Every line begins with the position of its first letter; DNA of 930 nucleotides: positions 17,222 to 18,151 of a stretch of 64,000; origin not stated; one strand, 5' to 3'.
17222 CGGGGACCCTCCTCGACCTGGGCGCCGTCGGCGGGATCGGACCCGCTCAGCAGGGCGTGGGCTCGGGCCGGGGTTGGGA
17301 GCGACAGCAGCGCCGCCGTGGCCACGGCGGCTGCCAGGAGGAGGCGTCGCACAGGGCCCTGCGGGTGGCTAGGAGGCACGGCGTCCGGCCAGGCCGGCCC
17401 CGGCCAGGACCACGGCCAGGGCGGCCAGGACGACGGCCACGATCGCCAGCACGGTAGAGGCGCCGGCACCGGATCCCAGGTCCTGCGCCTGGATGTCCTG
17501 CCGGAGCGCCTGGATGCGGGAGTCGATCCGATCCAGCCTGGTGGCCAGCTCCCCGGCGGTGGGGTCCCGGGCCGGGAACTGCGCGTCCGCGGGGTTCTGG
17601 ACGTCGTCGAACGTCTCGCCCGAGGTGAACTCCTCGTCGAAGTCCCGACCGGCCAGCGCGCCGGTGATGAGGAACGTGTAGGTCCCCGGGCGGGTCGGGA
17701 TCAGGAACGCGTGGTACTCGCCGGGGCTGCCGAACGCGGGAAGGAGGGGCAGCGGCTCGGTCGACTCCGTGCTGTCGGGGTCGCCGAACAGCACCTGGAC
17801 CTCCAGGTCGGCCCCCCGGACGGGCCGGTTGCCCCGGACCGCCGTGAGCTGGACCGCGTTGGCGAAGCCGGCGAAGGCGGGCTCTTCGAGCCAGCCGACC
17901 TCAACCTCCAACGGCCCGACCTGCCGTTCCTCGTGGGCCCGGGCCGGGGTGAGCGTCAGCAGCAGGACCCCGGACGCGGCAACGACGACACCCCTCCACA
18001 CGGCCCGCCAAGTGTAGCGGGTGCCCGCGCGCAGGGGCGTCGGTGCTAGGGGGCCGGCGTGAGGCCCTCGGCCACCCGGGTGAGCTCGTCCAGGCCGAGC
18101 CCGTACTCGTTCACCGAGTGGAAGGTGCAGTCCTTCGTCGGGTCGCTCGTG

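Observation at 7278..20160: About 13-kb accessory island between murA and atpC: candidate ECF-sigma-controlled extracytoplasmic copper-handling system with uncharacterised secreted partners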

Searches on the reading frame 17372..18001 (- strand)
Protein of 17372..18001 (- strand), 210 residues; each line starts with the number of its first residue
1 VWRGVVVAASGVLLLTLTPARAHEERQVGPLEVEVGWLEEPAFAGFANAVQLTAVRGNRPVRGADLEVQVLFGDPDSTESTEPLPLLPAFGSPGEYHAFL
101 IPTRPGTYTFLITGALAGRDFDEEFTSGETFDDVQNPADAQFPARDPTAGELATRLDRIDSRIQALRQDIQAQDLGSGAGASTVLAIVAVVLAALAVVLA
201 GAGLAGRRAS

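Call 5: search_protein_families(library=pfam, max_evalue=0.01, proteins=[window:17372-18001:-])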
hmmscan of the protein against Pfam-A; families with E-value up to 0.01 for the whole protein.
seq(210 aa): 1 family
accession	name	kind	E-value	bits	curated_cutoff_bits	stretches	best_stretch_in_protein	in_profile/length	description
PF13115.11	YtkA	-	0.0069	17.5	25.9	1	29-110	5-82/85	YtkA-like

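Call 6: search_protein_families(library=ncbifam, max_evalue=0.01, proteins=[window:17372-18001:-])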
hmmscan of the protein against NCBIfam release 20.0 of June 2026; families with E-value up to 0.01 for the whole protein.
seq(210 aa): 1 family
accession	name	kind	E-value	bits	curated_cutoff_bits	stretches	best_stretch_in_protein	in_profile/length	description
NF040663.1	salivaricin_M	equivalog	0.0016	18.1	60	0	160-185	4-31/57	salivaricin M family lantibiotic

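Call 20: find_homologous_proteins(query=window:17372-18001:-)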
Query window:17372-18001:- (210 aa): 115 proteins with E <= 0.001 among 8000 candidates.
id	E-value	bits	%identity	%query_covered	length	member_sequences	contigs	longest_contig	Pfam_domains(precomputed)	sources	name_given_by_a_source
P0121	2.3e-129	447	100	100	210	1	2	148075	-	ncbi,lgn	ncbi:MAG: hypothetical protein ACRDI0_06435 [Actinomycetota bacterium]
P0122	1.6e-89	317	75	84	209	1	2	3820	-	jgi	jgi:hypothetical protein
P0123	6.9e-59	217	54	98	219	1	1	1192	-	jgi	jgi:hypothetical protein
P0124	2.9e-58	215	57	86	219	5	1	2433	-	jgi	jgi:hypothetical protein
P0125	1.0e-57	213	60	86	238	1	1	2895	-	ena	-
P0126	4.1e-57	211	54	91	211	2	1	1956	-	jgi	jgi:hypothetical protein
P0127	4.8e-57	211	51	89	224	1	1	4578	-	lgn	-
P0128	5.0e-56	208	54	87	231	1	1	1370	-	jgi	jgi:hypothetical protein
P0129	5.8e-56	208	57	81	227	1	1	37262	-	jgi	jgi:hypothetical protein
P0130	2.3e-55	206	55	89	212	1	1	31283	-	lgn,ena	-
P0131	3.7e-55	205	53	95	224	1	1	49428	-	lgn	-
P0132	4.8e-55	205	54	84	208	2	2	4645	-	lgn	-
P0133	1.8e-54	203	52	91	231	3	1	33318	-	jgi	jgi:hypothetical protein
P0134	8.8e-54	200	55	85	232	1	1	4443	-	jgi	jgi:hypothetical protein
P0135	1.1e-53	200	57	83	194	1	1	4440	-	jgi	jgi:hypothetical protein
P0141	1.1e-52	197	57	80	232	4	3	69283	-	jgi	jgi:hypothetical protein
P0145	1.2e-50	190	58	69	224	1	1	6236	PF13115.12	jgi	jgi:hypothetical protein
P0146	1.7e-50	190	58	69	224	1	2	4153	PF13115.12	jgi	jgi:YtkA-like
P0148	3.3e-50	189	57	69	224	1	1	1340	PF13115.12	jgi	jgi:hypothetical protein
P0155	4.7e-49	185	49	92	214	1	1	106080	-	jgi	jgi:hypothetical protein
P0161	2.8e-48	183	58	69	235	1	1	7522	PF13115.12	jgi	jgi:hypothetical protein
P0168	6.2e-47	178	57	71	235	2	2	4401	PF13115.12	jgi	jgi:YtkA-like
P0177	3.2e-45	173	57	67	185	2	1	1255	PF13115.12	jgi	jgi:hypothetical protein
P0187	2.1e-40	157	52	77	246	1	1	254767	-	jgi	jgi:YtkA-like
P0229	2.6e-25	108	39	77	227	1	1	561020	-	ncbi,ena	-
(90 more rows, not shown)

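Call 21: find_encoding_contigs(protein=P0155, flank=8000, max_places=2)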
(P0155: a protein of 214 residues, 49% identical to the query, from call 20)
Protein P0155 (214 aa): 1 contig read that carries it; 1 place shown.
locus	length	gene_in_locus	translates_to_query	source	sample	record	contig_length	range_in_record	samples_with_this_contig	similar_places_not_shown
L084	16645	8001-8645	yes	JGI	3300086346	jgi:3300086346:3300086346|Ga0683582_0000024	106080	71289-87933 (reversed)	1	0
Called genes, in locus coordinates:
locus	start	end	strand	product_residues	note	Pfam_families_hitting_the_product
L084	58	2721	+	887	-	PF00246:Peptidase_M14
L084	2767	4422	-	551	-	PF01642:MM_CoA_mutase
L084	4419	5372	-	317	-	PF03308:MeaB, PF02492:cobW (faint)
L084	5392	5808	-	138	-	-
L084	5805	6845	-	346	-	PF08240:ADH_N, PF01262:AlaDh_PNT_C (faint), PF16912:Glu_dehyd_C, PF00107:ADH_zinc_N, PF13602:ADH_zinc_N_2 (weak)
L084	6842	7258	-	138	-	PF02036:SCP2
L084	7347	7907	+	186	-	-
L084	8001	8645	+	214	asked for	-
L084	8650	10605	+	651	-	PF04234:CopC, PF05425:CopD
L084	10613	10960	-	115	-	-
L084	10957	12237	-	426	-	-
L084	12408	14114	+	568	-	PF00353:HemolysinCabind (weak)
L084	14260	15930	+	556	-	PF08309:LVIVD (faint), PF00353:HemolysinCabind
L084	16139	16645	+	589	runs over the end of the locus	PF00353:HemolysinCabind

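Call 22: find_encoding_contigs(protein=P0187, flank=8000, max_places=2)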
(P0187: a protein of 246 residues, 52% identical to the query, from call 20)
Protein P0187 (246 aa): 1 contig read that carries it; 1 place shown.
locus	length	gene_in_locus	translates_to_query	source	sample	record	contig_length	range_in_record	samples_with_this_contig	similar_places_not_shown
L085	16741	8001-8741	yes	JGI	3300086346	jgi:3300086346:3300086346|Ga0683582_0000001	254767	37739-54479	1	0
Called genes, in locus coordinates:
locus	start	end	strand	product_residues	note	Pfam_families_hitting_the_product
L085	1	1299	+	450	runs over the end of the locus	PF00202:Aminotran_3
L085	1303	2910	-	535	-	PF01510:Amidase_2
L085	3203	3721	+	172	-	PF03167:UDG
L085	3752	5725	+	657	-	PF00664:ABC_membrane, PF00005:ABC_tran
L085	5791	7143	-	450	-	-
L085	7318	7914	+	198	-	-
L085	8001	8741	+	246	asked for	-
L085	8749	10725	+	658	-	PF04234:CopC, PF13115:YtkA (faint), PF05425:CopD, PF05751:FixH (faint)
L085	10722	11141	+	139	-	-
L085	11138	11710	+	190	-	PF02517:Rce1-like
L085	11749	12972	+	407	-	PF13458:Peripla_BP_6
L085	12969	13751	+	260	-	-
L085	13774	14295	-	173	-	PF13527:Acetyltransf_9, PF13673:Acetyltransf_10, PF00583:Acetyltransf_1, PF13508:Acetyltransf_7, PF08445:FR47 (weak)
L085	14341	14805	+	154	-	PF12802:MarR_2, PF01047:MarR (weak), PF13463:HTH_27 (weak)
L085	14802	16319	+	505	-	PF00342:PGI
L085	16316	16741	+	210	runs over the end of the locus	PF01182:Glucosamine_iso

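Call 23: find_encoding_contigs(protein=P0141, flank=8000, max_places=2)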
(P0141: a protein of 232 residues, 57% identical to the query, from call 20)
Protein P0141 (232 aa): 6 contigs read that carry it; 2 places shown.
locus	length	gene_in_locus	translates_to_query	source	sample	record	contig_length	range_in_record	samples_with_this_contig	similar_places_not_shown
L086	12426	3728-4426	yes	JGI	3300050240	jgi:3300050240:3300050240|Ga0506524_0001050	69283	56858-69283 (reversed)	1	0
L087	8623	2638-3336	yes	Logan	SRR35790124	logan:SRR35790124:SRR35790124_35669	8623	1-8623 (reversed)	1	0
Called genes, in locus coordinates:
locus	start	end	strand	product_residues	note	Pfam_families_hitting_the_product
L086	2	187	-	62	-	?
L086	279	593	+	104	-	-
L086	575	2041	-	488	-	PF24316:Tli3 (faint), PF13088:BNR_2 (weak)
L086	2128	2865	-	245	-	PF01209:Ubie_methyltran (weak), PF13489:Methyltransf_23, PF05175:MTS, PF13847:Methyltransf_31, PF08241:Methyltransf_11, PF08242:Methyltransf_12, PF13649:Methyltransf_25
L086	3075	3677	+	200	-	-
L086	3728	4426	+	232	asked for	-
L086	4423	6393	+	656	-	PF04234:CopC, PF05751:FixH (faint), PF05425:CopD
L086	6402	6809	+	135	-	-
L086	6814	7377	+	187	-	PF02517:Rce1-like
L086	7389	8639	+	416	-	PF13458:Peripla_BP_6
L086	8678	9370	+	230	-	-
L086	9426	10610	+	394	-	PF00005:ABC_tran, PF13304:AAA_21 (faint), PF08402:TOBE_2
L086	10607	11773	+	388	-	PF01547:SBP_bac_1, PF13416:SBP_bac_8, PF13343:SBP_bac_6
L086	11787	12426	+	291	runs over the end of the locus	PF00528:BPD_transp_1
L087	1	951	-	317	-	?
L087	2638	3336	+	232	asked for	-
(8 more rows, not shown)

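Call 24: find_encoding_contigs(protein=P0229, flank=8000, max_places=2)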
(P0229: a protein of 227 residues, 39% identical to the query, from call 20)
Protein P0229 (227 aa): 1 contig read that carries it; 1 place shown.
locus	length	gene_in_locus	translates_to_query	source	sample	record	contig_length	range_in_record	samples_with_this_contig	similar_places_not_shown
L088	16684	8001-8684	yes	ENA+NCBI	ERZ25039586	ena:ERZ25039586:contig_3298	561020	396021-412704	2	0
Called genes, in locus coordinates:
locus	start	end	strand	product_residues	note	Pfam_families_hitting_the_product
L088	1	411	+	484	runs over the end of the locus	PF00361:Proton_antipo_M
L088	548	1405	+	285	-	PF01435:Peptidase_M48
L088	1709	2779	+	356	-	PF01551:Peptidase_M23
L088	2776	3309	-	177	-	PF00730:HhH-GPD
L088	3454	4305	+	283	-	PF27100:DcsG_N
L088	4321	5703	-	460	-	PF00884:Sulfatase, PF16347:SGSH_C (weak)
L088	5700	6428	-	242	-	-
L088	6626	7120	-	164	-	PF04461:YajQ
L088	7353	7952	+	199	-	-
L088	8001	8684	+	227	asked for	-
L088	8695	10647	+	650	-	PF04234:CopC, PF05425:CopD, PF13115:YtkA (faint)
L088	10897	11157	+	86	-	PF00471:Ribosomal_L33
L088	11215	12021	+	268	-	PF00106:adh_short, PF08659:KR, PF13561:adh_short_C2, PF00106:adh_short, PF13561:adh_short_C2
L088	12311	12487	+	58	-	-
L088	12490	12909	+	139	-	PF01575:MaoC_dehydratas, PF13452:FAS1_DH_region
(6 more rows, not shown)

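Call 34: search_solved_structures(query=A2, max_evalue=10, show_alignments=2)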
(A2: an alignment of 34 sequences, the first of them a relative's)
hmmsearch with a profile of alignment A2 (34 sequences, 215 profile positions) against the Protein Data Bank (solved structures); distinct sequences matched with E-value up to 10: 7.
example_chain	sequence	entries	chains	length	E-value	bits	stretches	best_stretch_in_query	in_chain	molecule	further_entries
8qag_A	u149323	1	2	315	0.0079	18.8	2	157-209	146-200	sc-CC-6-95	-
6xkw_h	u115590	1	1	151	0.27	13.8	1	21-91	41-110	Cytochrome c oxidase, Cbb3-type, biogenesis protein CcoH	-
8tm9_A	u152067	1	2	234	0.29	13.7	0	149-196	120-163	D_3_633_8x peptide bound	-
8tlp_A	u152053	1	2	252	0.5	12.9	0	150-196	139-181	D_3_633_8x, no peptide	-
1kzq_A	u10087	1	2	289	0.53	12.8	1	176-207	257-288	Major Surface Antigen P30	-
7rkc_A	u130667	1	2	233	0.71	12.4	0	148-177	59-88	D_3_633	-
7unj_A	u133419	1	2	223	2.6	10.5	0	152-208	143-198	SP1-ZnPPaM designed chlorophyll dimer protein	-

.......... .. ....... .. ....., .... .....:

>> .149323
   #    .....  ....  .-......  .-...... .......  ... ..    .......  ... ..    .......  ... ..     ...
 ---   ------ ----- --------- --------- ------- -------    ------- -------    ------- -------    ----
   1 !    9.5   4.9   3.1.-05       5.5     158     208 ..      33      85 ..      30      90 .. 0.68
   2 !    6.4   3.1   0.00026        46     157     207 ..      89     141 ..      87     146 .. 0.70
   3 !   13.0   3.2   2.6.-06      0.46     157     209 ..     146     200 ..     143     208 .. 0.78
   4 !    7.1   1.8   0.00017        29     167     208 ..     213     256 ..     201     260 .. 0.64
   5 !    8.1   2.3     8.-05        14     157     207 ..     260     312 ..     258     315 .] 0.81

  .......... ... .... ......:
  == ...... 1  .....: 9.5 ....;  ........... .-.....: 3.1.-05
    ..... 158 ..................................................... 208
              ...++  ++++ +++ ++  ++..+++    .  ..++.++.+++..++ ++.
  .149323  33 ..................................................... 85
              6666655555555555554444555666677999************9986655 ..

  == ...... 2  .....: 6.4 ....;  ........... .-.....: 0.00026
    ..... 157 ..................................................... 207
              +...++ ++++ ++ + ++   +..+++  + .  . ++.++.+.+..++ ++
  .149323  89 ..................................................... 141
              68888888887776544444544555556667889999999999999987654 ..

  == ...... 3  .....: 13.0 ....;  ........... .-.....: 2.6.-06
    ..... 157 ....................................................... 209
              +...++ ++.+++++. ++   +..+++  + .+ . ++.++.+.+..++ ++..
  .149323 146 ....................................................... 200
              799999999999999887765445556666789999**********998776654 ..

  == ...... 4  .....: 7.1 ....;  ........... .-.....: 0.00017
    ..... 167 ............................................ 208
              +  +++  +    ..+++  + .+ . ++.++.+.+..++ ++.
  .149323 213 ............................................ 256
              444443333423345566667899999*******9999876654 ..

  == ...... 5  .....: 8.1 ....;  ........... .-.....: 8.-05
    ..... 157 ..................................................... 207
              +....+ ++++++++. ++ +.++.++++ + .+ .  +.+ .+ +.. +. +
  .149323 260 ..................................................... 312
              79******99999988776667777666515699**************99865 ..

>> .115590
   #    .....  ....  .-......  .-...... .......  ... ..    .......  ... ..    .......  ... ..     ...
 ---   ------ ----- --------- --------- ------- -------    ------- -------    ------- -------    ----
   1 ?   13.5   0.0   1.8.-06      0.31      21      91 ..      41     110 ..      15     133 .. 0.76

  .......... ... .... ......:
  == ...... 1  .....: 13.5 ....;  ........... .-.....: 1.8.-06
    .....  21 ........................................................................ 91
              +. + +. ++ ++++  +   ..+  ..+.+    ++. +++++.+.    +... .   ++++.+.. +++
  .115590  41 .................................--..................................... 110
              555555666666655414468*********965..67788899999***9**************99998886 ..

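Call 36: find_related_loci(query=A2, collection=metagenome_contigs, flank=10000)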
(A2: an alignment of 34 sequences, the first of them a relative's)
Query A2 (210 aa) in metagenome_contigs; peptide patterns used: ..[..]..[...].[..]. (x = any residue, [..] = any of these).
237 stretches matched a pattern; 99 encode a relative of the query (tblastn E <= 1e-3); the best 80 are kept; 80 distinct loci.
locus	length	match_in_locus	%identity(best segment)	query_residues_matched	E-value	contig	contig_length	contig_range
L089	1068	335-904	49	5-190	5e-54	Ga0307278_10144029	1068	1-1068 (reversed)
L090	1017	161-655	52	20-186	4e-52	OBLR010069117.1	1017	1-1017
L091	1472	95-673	48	5-199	2e-50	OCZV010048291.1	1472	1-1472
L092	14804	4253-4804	50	20-210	1e-48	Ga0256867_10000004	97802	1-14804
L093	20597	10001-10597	42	19-205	3e-46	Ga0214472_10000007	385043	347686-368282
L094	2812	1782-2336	47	18-208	6e-45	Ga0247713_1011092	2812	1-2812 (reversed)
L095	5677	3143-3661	46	23-201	1e-43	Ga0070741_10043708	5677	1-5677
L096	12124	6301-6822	48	1-169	2e-43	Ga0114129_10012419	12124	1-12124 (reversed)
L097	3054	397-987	44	12-205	7e-43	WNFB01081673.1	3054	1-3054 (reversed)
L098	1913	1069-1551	52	3-158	4e-41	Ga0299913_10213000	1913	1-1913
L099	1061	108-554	51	13-153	2e-42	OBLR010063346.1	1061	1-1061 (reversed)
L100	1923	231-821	41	10-202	5e-40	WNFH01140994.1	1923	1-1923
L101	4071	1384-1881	46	6-163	2e-39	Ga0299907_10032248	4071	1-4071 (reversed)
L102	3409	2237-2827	43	10-199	2e-39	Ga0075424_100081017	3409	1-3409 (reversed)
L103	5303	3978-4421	51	22-165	5e-39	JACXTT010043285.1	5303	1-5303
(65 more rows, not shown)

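Call 41: predict_structure(alignment_id=A2)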
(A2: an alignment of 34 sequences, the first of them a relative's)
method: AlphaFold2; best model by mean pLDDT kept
length: 210 residues; sequences in the alignment: 34
mean_pLDDT: 86.4   pTM: 0.66
mean pLDDT of the five models: 86.4, 86.1, 83.3, 79.5, 79.0
residues with pLDDT >= 90: 113; 70-90: 67; 50-70: 27; < 50: 3
segments of 3 or more residues with pLDDT < 50: 208-210
pLDDT, mean of each block of 10 residues (from residue 1): 76 72 91 96 96 97 97 95 98 97 97 97 90 89 67 89 86 67 76 85 60
secondary structure, 60 per line:
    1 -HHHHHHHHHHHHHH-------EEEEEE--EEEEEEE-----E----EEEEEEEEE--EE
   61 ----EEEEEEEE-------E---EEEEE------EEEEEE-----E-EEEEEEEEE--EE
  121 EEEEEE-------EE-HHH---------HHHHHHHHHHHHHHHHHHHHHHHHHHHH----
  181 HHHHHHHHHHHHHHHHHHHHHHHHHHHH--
elements in order: H2-15 E23-28 E31-37 E48-56 E65-72 E84-88 E95-100 E108-116 E119-126 H149-176 H181-208

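Call 67: find_encoding_contigs(protein=P0122, flank=10000, max_places=3)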
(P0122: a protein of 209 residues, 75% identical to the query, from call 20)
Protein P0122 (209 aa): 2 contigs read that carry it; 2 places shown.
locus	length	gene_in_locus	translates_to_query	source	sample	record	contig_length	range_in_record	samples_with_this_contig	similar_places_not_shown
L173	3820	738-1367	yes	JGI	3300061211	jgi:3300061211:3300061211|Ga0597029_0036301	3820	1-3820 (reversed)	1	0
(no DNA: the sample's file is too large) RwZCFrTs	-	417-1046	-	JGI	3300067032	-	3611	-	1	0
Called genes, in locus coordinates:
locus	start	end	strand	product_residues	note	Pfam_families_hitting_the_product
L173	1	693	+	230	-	?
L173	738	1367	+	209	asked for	-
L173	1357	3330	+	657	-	PF04234:CopC, PF05425:CopD, PF05751:FixH (weak)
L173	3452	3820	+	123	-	?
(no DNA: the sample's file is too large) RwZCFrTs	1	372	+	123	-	?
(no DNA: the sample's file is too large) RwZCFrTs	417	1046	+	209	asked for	-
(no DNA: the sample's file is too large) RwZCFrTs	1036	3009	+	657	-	PF04234:CopC, PF05425:CopD, PF05751:FixH (weak)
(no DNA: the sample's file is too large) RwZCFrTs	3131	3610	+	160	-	?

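Call 86: search_protein_families(library=pfam, max_evalue=0.01, proteins=[L085:10722-11141:+, L084:7347-7907:+])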
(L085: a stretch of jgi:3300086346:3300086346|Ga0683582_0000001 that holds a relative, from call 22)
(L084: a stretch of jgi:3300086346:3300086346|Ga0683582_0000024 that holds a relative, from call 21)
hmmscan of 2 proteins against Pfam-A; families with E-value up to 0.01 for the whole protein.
L085:10722-11141:+ (139 aa): 1 family
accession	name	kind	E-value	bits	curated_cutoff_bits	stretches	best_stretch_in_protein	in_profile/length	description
PF14347.11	DUF4399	-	0.0013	19.5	28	0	78-138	16-90/91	Domain of unknown function (DUF4399)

L084:7347-7907:+ (186 aa): 0 families

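Call 87: search_protein_families(library=pfam, alignment_id=A2, max_evalue=1)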
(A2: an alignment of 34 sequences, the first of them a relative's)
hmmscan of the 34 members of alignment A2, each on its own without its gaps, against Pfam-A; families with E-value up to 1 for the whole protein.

A. member 1, P0121 (210 aa): 2 families
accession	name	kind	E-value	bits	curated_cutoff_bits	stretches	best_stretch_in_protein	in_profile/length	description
PF13115.11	YtkA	-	0.0069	17.5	25.9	1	29-110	5-82/85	YtkA-like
PF13935.11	Ead_Ea22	-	0.18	12.8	27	1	104-181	25-101/139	Ead/Ea22-like protein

B. families by the number of members that match (of 34 scanned): 53 families (the first 25 are shown)
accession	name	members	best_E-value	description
PF13115.11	YtkA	22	2e-06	YtkA-like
PF11896.14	GlgE_dom_N_S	11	0.0033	Alpha-1,4-glucan:maltose-1-phosphate maltosyltransferase, domain N/S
PF00630.25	Filamin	10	1.3e-05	Filamin/ABP280 repeat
PF04505.17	CD225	7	0.0093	Interferon-induced transmembrane protein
PF10528.15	GLEYA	7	0.054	GLEYA domain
PF16586.11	DUF5060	5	0.0037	Domain of unknown function (DUF5060)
PF11271.13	PorA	5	0.017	Porin PorA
PF11839.13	Alanine_zipper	3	0.013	Alanine-zipper, major outer membrane lipoprotein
PF07495.19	Y_Y_Y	3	0.038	Y_Y_Y domain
PF05739.25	SNARE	2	0.0052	SNARE domain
PF05751.16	FixH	2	0.015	FixH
PF09534.15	Trp_oprn_chp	2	0.051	Tryptophan-associated transmembrane protein (Trp_oprn_chp)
PF04102.17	SlyX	2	0.063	SlyX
PF11239.13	DUF3040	2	0.093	Protein of unknown function (DUF3040)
PF02656.20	DUF202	2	0.15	Domain of unknown function (DUF202)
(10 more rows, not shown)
